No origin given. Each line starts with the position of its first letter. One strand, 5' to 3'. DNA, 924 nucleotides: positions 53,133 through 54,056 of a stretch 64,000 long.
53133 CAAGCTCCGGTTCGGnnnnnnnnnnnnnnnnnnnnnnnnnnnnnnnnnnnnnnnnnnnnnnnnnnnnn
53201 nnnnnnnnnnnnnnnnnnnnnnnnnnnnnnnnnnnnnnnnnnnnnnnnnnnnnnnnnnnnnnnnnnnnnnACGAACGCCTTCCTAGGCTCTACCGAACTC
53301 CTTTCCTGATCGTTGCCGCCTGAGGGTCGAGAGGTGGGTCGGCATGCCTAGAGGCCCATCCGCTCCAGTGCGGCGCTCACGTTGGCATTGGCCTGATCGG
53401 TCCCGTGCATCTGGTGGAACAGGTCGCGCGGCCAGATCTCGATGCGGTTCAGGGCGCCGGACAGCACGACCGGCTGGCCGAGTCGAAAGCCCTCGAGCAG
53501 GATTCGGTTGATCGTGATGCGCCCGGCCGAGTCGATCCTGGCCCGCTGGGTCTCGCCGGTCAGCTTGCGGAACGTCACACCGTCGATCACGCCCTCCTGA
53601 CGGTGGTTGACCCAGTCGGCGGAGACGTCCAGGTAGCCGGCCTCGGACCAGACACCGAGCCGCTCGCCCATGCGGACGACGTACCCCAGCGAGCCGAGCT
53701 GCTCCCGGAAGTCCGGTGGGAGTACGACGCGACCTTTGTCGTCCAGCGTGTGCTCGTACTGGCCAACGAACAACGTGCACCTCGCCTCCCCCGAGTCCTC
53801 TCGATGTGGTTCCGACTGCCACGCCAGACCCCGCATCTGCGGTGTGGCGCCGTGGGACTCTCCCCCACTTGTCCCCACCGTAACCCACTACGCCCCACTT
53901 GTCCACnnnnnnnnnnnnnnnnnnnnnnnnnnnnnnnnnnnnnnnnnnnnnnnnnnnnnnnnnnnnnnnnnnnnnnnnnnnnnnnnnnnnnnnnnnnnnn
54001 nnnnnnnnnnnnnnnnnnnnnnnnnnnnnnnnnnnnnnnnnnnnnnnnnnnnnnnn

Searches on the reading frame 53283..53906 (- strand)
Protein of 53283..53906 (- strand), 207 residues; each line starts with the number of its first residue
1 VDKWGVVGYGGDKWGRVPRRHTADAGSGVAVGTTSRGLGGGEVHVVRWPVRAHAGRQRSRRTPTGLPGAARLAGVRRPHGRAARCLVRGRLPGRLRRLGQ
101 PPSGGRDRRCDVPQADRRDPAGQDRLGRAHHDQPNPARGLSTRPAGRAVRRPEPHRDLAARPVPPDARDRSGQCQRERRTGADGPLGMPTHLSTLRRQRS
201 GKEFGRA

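Call 27: search_protein_families(library=pfam, proteins=[window:53283-53906:-])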
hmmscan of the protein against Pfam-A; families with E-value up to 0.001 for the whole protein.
window:53283-53906:- (207 aa): 0 families
